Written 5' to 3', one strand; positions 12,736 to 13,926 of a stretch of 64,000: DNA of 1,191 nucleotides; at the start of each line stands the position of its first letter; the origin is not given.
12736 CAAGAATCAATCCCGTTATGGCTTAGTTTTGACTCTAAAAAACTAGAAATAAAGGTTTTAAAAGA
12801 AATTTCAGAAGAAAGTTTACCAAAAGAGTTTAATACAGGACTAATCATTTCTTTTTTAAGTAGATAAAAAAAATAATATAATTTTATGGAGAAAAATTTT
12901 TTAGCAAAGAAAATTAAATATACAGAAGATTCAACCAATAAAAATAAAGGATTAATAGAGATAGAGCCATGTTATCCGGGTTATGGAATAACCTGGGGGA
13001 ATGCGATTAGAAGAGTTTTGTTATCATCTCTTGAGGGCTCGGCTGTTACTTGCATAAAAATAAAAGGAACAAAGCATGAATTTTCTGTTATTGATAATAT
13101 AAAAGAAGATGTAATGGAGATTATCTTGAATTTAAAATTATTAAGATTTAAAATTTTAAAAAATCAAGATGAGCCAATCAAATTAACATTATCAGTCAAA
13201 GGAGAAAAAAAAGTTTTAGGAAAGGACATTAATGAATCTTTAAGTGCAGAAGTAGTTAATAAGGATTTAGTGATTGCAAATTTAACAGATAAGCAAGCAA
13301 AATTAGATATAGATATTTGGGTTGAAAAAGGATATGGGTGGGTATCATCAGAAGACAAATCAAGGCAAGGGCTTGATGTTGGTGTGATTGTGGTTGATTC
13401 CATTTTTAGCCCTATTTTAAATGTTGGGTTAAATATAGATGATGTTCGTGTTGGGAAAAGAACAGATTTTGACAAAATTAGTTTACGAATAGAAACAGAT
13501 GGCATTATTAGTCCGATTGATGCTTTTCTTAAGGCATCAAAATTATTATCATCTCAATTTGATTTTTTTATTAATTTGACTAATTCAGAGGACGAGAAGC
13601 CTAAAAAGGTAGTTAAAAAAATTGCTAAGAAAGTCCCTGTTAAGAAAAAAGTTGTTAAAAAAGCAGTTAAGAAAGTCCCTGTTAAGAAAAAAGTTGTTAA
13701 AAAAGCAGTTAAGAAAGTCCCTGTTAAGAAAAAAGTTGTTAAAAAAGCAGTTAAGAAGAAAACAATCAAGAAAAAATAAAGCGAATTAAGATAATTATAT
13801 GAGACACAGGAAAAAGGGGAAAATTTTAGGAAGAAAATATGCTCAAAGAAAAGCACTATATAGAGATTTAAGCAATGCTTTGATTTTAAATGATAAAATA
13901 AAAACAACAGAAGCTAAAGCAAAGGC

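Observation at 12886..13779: RNA polymerase alpha subunit whose C-terminal domain is replaced by a histone-H1-like lysine-rich tandem repeat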

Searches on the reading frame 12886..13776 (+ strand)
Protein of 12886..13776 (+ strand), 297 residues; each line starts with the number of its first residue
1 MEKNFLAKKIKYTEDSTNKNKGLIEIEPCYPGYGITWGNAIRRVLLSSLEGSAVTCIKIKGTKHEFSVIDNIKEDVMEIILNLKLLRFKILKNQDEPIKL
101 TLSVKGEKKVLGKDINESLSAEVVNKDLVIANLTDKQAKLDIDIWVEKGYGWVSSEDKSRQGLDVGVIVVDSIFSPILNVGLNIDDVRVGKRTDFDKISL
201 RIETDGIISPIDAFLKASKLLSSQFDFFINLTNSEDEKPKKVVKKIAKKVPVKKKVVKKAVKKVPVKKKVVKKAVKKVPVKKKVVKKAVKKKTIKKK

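Call 4: search_protein_families(library=pfam, proteins=[window:12886-13776:+], max_evalue=10)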
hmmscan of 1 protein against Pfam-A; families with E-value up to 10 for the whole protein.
window:12886-13776:+ (297 aa): 3 families
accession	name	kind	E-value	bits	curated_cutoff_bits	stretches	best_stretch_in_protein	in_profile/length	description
PF01000.31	RNA_pol_A_bac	-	3.7e-27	95.3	33.9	1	57-175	1-119/119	RNA polymerase Rpb3/RpoA insert domain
PF01193.29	RNA_pol_L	-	1e-16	60.8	24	1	27-225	1-74/74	RNA polymerase Rpb3/Rpb11 dimerisation domain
PF13656.11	RNA_pol_L_2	-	0.00046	20.3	27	1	196-228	40-72/75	RNA polymerase Rpb3/Rpb11 dimerisation domain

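Call 5: search_protein_families(library=ncbifam, proteins=[window:12886-13776:+], max_evalue=1)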
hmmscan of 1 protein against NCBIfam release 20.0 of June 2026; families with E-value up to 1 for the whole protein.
window:12886-13776:+ (297 aa): 9 families
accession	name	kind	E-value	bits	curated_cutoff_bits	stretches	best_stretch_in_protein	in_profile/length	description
NF003519.0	PRK05182.2-5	equivalog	2e-76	257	277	1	3-256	3-252/320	DNA-directed RNA polymerase subunit alpha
TIGR02027.1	rpoA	equivalog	1.6e-71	241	227.8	1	22-255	2-232/298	DNA-directed RNA polymerase subunit alpha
NF003513.0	PRK05182.1-2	equivalog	5.8e-68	229.3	302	1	7-244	12-246/338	DNA-directed RNA polymerase subunit alpha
NF003515.0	PRK05182.2-1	equivalog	2.7e-63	214.1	406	1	8-249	7-244/314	DNA-directed RNA polymerase subunit alpha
NF003516.0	PRK05182.2-2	equivalog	8.2e-62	209.2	353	1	10-251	9-248/315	DNA-directed RNA polymerase subunit alpha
NF003517.0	PRK05182.2-3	equivalog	5.2e-61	206.5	356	1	5-248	9-253/344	DNA-directed RNA polymerase subunit alpha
NF003514.0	PRK05182.1-4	equivalog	1.8e-60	204.3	434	1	6-232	3-226/338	DNA-directed RNA polymerase subunit alpha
NF003518.0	PRK05182.2-4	equivalog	1.7e-47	162.1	523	1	11-264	8-254/312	DNA-directed RNA polymerase subunit alpha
NF002233.0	PRK01146.1-1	equivalog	0.0059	16.5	79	1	196-230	51-85/92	DNA-directed RNA polymerase subunit L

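Call 7: find_homologous_proteins(query=window:12886-13776:+, max_evalue=0.00001)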
Query window:12886-13776:+ (297 aa): 239 proteins with E <= 0.00001 among 8000 candidates; the best 120 are listed.
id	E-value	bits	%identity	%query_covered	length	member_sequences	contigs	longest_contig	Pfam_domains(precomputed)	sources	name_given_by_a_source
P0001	8.5e-169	578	99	95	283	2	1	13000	PF01000.32,PF01193.30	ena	-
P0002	2.1e-99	351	65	77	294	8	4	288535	PF01000.32,PF01193.30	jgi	-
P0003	1.4e-97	345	63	79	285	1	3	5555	PF01000.32,PF01193.30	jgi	-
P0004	3.3e-97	344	57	98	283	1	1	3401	PF01000.32,PF01193.30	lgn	-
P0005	4.0e-97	343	65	76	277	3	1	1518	PF01000.32,PF01193.30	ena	-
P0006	4.6e-97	343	63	79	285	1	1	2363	PF01000.32,PF01193.30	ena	-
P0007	5.1e-97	343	64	76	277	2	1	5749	PF01000.32,PF01193.30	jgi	-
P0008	5.7e-97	343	63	79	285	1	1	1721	PF01000.32,PF01193.30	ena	-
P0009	9.4e-96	339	63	79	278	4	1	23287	PF01000.32,PF01193.30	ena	-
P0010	1.9e-95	338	63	78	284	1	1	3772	PF01000.32,PF01193.30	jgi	-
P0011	2.8e-95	337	61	79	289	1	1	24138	PF01000.32,PF01193.30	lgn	-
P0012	3.0e-95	337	59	89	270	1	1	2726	PF01000.32,PF01193.30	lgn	-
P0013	3.6e-95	337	63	78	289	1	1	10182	PF01000.32,PF01193.30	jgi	-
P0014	4.9e-95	336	58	93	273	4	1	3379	PF01000.32,PF01193.30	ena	-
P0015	1.4e-94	335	64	78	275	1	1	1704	PF01000.32,PF01193.30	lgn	-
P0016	4.7e-94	333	63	78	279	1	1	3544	PF01000.32,PF01193.30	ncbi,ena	-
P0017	3.8e-93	330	62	78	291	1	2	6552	PF01000.32,PF01193.30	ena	-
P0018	3.9e-92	327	61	79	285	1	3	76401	PF01000.32,PF01193.30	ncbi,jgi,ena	-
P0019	4.7e-92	327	60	79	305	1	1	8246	PF01000.32,PF01193.30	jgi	-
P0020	4.8e-92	327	61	77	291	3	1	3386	PF01000.32,PF01193.30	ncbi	-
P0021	2.0e-91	325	64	83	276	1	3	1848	PF01000.32,PF01193.30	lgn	-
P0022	3.0e-91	324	59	79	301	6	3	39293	PF01000.32,PF01193.30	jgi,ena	-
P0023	3.7e-91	324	60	78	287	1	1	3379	PF01000.32,PF01193.30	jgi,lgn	jgi:DNA-directed RNA polymerase subunit alpha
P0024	5.3e-91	323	59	79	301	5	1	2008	PF01000.32,PF01193.30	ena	-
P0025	9.9e-91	322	59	79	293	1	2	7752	PF01000.32,PF01193.30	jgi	-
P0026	5.1e-90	320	59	79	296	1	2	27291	PF01000.32,PF01193.30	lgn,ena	-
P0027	5.7e-90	320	64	77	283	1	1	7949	PF01000.32,PF01193.30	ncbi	-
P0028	7.9e-90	319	59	79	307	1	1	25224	PF01000.32,PF01193.30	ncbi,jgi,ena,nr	ncbi:DNA-directed RNA polymerase subunit alpha [Candidatus Parcubacteria bacterium 4484_255]|nr:MAG:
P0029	1.3e-89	319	62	83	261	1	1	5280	PF01000.32,PF01193.30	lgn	-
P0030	1.4e-89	319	62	85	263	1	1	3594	PF01000.32,PF01193.30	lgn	-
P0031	4.9e-89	317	64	78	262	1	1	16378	PF01000.32,PF01193.30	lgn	-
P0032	2.6e-88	314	50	98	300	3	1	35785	PF01000.32,PF01193.30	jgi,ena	-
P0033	1.2e-87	312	57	79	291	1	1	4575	PF01000.32,PF01193.30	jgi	-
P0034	1.5e-87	312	57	80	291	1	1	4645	PF01000.32,PF01193.30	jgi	-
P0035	3.1e-86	308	60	79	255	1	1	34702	PF01000.32,PF01193.30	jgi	jgi:DNA-directed RNA polymerase subunit alpha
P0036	3.1e-86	308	59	79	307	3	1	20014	PF01000.32,PF01193.30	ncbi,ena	-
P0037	3.3e-86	307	61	77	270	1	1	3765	PF01000.32,PF01193.30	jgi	jgi:DNA-directed RNA polymerase subunit alpha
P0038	7.7e-86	306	59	77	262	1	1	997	PF01000.32,PF01193.30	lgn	-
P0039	9.1e-86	306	61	81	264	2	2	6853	PF01000.32,PF01193.30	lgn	-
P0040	7.0e-85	303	58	79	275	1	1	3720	PF01000.32,PF01193.30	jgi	jgi:DNA-directed RNA polymerase subunit alpha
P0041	1.0e-84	303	59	78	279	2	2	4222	PF01000.32,PF01193.30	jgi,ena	-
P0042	2.7e-84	301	58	77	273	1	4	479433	PF01000.32,PF01193.30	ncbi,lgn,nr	ncbi:MAG: DNA-directed RNA polymerase subunit alpha [Patescibacteria group bacterium]|nr:DNA-directe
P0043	8.9e-84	300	60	77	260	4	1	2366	PF01000.32,PF01193.30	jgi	-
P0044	2.7e-83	298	57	80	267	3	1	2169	PF01000.32,PF01193.30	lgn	-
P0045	5.1e-83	297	61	69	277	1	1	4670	PF01000.32,PF01193.30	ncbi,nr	ncbi:DNA-directed RNA polymerase subunit alpha, partial [bacterium]|nr:DNA-directed RNA polymerase s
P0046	6.4e-83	297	59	74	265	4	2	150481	PF01000.32,PF01193.30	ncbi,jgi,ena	ncbi:MAG: DNA-directed RNA polymerase subunit alpha [Patescibacteria group bacterium]|jgi:DNA-direct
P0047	1.8e-81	292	53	83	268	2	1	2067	PF01000.32,PF01193.30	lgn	-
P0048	2.3e-80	288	57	82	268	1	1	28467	PF01000.32,PF01193.30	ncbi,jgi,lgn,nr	ncbi:DNA-directed RNA polymerase subunit alpha [bacterium]|nr:DNA-directed RNA polymerase subunit al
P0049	2.5e-80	288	58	77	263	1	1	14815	PF01000.32,PF01193.30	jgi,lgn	jgi:DNA-directed RNA polymerase subunit alpha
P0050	5.2e-80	287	58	77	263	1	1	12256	PF01000.32,PF01193.30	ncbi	-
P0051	1.1e-77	280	58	77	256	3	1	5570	PF01000.32,PF01193.30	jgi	jgi:DNA-directed RNA polymerase subunit alpha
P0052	3.1e-77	278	56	82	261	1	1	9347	PF01000.32,PF01193.30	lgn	-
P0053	1.6e-76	276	56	79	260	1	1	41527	PF01000.32,PF01193.30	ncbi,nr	ncbi:MAG: DNA-directed RNA polymerase subunit alpha [Patescibacteria group bacterium]|nr:DNA-directe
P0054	1.3e-75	273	53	76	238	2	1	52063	PF01000.32,PF01193.30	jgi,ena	-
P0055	8.9e-75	270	55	75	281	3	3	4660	PF01000.32,PF01193.30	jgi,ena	-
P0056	4.6e-74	268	54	78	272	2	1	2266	PF01000.32,PF01193.30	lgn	-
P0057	1.4e-73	266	52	76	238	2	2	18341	PF01000.32,PF01193.30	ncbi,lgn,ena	ncbi:MAG: DNA-directed RNA polymerase subunit alpha [Patescibacteria group bacterium]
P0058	9.4e-71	257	52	78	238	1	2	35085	PF01000.32,PF01193.30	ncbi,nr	ncbi:MAG: DNA-directed RNA polymerase subunit alpha [Parcubacteria group bacterium]|nr:DNA-directed 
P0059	1.6e-69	253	56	76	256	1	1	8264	PF01000.32,PF01193.30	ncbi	ncbi:MAG: DNA-directed RNA polymerase subunit alpha [bacterium]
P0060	3.8e-69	252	53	77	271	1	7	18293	PF01000.32,PF01193.30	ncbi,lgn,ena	ncbi:MAG: DNA-directed RNA polymerase subunit alpha [Patescibacteria group bacterium]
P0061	6.8e-69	251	54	76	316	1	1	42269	PF01000.32,PF03118.22,PF01193.30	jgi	jgi:DNA-directed RNA polymerase subunit alpha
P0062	8.1e-69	250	49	92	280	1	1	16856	PF01000.32,PF01193.30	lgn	-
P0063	6.2e-68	248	52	77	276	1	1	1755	PF01000.32,PF01193.30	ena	-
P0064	8.7e-68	247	52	75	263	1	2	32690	PF01000.32,PF01193.30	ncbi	ncbi:MAG: DNA-directed RNA polymerase subunit alpha [bacterium]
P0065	1.5e-67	246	49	82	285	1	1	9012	PF01000.32,PF01193.30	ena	-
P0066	1.6e-67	246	43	96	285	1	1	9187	PF01000.32,PF01193.30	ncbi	-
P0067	4.3e-67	245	42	96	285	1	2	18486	PF01000.32,PF01193.30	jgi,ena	jgi:DNA-directed RNA polymerase subunit alpha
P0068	1.0e-66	244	49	82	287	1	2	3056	PF01000.32,PF01193.30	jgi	jgi:DNA-directed RNA polymerase subunit alpha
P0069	1.0e-66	244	52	75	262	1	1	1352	PF01000.32,PF01193.30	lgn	-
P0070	1.4e-66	243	53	76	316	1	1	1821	PF01000.32,PF03118.22,PF01193.30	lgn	-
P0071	2.6e-66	242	57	71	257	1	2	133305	PF01000.32,PF01193.30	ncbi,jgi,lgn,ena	-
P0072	3.0e-66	242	53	77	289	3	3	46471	PF01000.32,PF01193.30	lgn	-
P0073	4.3e-66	242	55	71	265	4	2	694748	PF01000.32,PF01193.30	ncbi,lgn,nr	ncbi:MAG: DNA-directed RNA polymerase subunit alpha [Candidatus Nealsonbacteria bacterium]|nr:MAG: D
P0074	4.7e-66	241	55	75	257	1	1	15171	PF01000.32,PF01193.30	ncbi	-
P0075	5.4e-66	241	48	76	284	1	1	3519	PF01000.32,PF01193.30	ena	-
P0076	1.1e-65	240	41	96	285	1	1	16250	PF01000.32,PF01193.30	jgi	-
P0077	2.2e-65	239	54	74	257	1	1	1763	PF01000.32,PF01193.30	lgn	-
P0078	3.8e-65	238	49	78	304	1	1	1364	PF01000.32,PF01193.30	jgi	jgi:DNA-directed RNA polymerase subunit alpha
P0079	4.5e-65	238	51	77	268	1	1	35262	PF01000.32,PF01193.30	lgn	-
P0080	6.2e-65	238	48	76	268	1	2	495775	PF01000.32,PF01193.30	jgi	jgi:DNA-directed RNA polymerase subunit alpha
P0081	6.3e-65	238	52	72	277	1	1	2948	PF01000.32,PF01193.30,PF13656.12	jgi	-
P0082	9.6e-65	237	49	79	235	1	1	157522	PF01000.32,PF01193.30,PF13656.12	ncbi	-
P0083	1.1e-64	237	50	76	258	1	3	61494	PF01000.32,PF01193.30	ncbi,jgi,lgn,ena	-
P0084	1.2e-64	237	51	77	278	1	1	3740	PF01000.32,PF01193.30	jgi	jgi:DNA-directed RNA polymerase subunit alpha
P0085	2.5e-64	236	49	76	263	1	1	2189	PF01000.32,PF01193.30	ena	-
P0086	4.1e-64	235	53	72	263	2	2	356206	PF01000.32,PF01193.30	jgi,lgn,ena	-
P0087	1.2e-63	234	48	79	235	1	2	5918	PF01000.32,PF01193.30,PF13656.12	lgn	-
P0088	1.6e-63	233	51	77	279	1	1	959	PF01000.32,PF01193.30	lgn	-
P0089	2.0e-63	233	52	72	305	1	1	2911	PF01000.32,PF03118.22,PF01193.30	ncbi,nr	ncbi:MAG: DNA-directed RNA polymerase subunit alpha [Candidatus Pacebacteria bacterium]|nr:DNA-direc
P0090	3.4e-63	232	60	63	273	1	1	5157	PF01000.32,PF01193.30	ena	-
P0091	3.4e-63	232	54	69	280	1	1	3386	PF01000.32,PF01193.30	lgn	-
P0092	3.5e-63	232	49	75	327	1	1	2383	PF01000.32,PF03118.22,PF01193.30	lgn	-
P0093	3.8e-63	232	53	68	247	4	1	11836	PF01000.32,PF01193.30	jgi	-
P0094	4.9e-63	232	47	95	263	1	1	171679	PF01000.32,PF01193.30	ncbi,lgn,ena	-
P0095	4.9e-63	232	47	79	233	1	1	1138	PF01000.32,PF01193.30,PF13656.12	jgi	-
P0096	5.4e-63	231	52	76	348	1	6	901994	PF01000.32,PF03118.22,PF01193.30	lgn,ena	-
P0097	6.0e-63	231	51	77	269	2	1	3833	PF01000.32,PF01193.30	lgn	-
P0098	1.4e-62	230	53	76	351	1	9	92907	PF01000.32,PF03118.22,PF01193.30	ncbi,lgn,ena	-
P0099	1.8e-62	230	47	79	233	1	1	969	PF01000.32,PF01193.30,PF13656.12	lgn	-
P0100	2.2e-62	229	54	72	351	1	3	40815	PF01000.32,PF03118.22,PF01193.30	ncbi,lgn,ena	-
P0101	3.2e-62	229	45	82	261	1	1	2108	PF01000.32,PF01193.30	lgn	-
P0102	3.8e-62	229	50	73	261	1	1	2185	PF01000.32,PF01193.30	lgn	-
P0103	4.0e-62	228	50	77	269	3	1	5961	PF01000.32,PF01193.30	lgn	-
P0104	4.3e-62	228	52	76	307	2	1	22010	PF01000.32,PF03118.22,PF01193.30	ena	-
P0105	4.5e-62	228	54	70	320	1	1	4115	PF01000.32,PF14520.13,PF03118.22,PF01193.30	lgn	-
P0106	4.5e-62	228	50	78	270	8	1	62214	PF01000.32,PF01193.30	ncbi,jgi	-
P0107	4.7e-62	228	51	70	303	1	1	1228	PF01000.32,PF03118.22,PF01193.30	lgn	-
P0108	8.9e-62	227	53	71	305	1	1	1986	PF01000.32,PF03118.22,PF01193.30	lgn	-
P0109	1.1e-61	227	50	77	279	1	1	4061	PF01000.32,PF01193.30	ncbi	-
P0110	1.1e-61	227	49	75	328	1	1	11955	PF01000.32,PF03118.22,PF01193.30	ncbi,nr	ncbi:MAG: DNA-directed RNA polymerase subunit alpha [Candidatus Moranbacteria bacterium RBG_13_45_13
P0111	1.6e-61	227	52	70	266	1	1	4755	PF01000.32,PF01193.30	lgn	-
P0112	1.6e-61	227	51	70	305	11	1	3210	PF01000.32,PF03118.22,PF01193.30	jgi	-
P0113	1.7e-61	226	50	73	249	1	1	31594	PF01000.32,PF01193.30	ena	-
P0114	1.8e-61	226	52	75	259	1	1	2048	PF01000.32,PF01193.30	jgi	-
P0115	2.0e-61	226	50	76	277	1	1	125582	PF01000.32,PF01193.30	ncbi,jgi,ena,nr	ncbi:DNA-directed RNA polymerase subunit alpha [Candidatus Parcubacteria bacterium]|nr:MAG: DNA-dire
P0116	3.0e-61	226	48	78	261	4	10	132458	PF01000.32,PF01193.30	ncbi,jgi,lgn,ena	jgi:DNA-directed RNA polymerase subunit alpha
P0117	3.2e-61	226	48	70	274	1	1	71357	PF01000.32,PF01193.30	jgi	-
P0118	3.5e-61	225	51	76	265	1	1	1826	PF01000.32,PF01193.30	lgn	-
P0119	4.1e-61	225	49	78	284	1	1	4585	PF01000.32,PF01193.30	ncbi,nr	ncbi:MAG: DNA-directed RNA polymerase subunit alpha [bacterium]|nr:DNA-directed RNA polymerase subun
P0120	7.0e-61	224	49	77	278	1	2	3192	PF01000.32,PF01193.30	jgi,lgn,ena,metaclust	metaclust:\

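Call 16: find_encoding_contigs(protein=P0001, flank=3000, max_places=3)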
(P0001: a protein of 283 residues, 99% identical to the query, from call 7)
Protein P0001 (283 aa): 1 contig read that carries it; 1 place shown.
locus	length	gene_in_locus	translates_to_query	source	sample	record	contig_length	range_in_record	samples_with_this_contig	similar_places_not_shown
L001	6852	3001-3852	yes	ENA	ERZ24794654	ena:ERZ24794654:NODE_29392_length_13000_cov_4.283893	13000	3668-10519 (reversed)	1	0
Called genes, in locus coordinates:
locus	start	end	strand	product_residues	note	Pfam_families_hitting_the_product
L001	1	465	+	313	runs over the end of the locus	PF01565:FAD_binding_4, PF02873:MurB_C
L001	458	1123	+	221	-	-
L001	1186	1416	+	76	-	PF01176:eIF-1a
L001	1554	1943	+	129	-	PF00416:Ribosomal_S13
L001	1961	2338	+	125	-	PF00411:Ribosomal_S11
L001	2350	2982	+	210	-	PF00163:Ribosomal_S4, PF22421:SYY_C-terminal (weak), PF01479:S4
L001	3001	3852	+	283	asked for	PF01193:RNA_pol_L, PF01000:RNA_pol_A_bac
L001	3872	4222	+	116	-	PF01196:Ribosomal_L17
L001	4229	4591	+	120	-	PF00572:Ribosomal_L13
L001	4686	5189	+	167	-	PF01327:Pep_deformylase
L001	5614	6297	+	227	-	PF00005:ABC_tran, PF13304:AAA_21 (weak)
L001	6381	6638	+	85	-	-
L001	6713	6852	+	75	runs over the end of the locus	-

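Call 29: find_related_loci(query=A2, collection=genome_contigs, flank=3000)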
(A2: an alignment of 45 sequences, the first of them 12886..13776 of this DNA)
Query A2 (297 aa) in genome_contigs; peptide patterns used: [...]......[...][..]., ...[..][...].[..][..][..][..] (x = any residue, [..] = any of these).
600 stretches matched a pattern (row limit reached: there are more); 596 encode a relative of the query (tblastn E <= 1e-3); the best 80 are kept; 80 distinct loci.
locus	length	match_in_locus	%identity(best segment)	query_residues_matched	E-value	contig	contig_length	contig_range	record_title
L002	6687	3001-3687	65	3-231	4e-97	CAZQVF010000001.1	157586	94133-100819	MAG TPA_asm: uncultured Gammaproteobacteria bacterium isolate SRP077602_co2_149 genome assembly, contig: NODE_78_length_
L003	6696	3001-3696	50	1-235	2e-75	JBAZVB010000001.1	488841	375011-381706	MAG: Patescibacteria group bacterium isolate SO_2017_GW1_242 NODE_120_length_488841_cov_3.348392_OW334_2017, whole genom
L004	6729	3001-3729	48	1-241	1e-74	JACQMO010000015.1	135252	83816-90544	MAG: Candidatus Uhrbacteria bacterium isolate NC_groundwater_1231_Ag_S-0.1um_60_33 S_p1_S3_coassembly_k141_970599, whole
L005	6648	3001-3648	55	14-229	1e-73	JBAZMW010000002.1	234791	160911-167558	MAG: Patescibacteria group bacterium isolate SO_2017_LW4_52 scaffold_151_c1_LW137-91_2017, whole genome shotgun sequence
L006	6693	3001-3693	49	1-235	9e-74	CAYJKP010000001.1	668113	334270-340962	MAG TPA_asm: uncultured Gammaproteobacteria bacterium isolate ERP124720_co1_115 genome assembly, contig: NODE_11_length_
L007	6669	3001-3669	51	14-238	1e-73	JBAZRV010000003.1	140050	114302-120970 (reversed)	MAG: Patescibacteria group bacterium isolate SO_2017_GW1_156 NODE_883_length_140050_cov_3.180535_OW334_2017, whole genom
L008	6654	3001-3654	54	19-239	3e-72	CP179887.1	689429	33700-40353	MAG: Candidatus Nealsonbacteria bacterium isolate CK12Hparc1 chromosome, complete genome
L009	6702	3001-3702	49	11-252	7e-72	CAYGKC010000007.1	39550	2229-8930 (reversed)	MAG TPA_asm: uncultured Gammaproteobacteria bacterium isolate ERP113451_co4_284 genome assembly, contig: NODE_337_length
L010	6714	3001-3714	49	1-242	6e-71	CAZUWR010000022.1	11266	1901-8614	MAG TPA_asm: uncultured Bdellovibrionales bacterium isolate SRP278252_co2_235 genome assembly, contig: NODE_12204_length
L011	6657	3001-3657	49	20-240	9e-71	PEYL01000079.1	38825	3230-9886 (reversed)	MAG: Candidatus Portnoybacteria bacterium CG08_land_8_20_14_0_20_40_83 CG08_land_8_20_14_0.20_scaffold_674_c, whole geno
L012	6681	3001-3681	48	6-234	1e-70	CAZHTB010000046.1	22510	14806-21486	MAG TPA_asm: uncultured Gammaproteobacteria bacterium isolate binchicken_co203_567 genome assembly, contig: k141_1946580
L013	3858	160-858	48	1-236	2e-70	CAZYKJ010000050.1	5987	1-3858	MAG TPA_asm: uncultured Gammaproteobacteria bacterium isolate SRP170004_co1_81 genome assembly, contig: NODE_21493_lengt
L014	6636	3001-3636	50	17-230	5e-70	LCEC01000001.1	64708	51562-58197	MAG: Parcubacteria group bacterium GW2011_GWB1_42_6 UV34_C0001, whole genome shotgun sequence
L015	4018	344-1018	47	1-228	5e-70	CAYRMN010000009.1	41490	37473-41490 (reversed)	MAG TPA_asm: uncultured Gammaproteobacteria bacterium isolate SRP170004_co1_61 genome assembly, contig: NODE_1213_length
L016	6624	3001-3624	52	17-226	4e-70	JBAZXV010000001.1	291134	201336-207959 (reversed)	MAG: Parcubacteria group bacterium isolate SO_2017_GW1_64 NODE_296_length_291134_cov_1.566172_OW334_2017, whole genome s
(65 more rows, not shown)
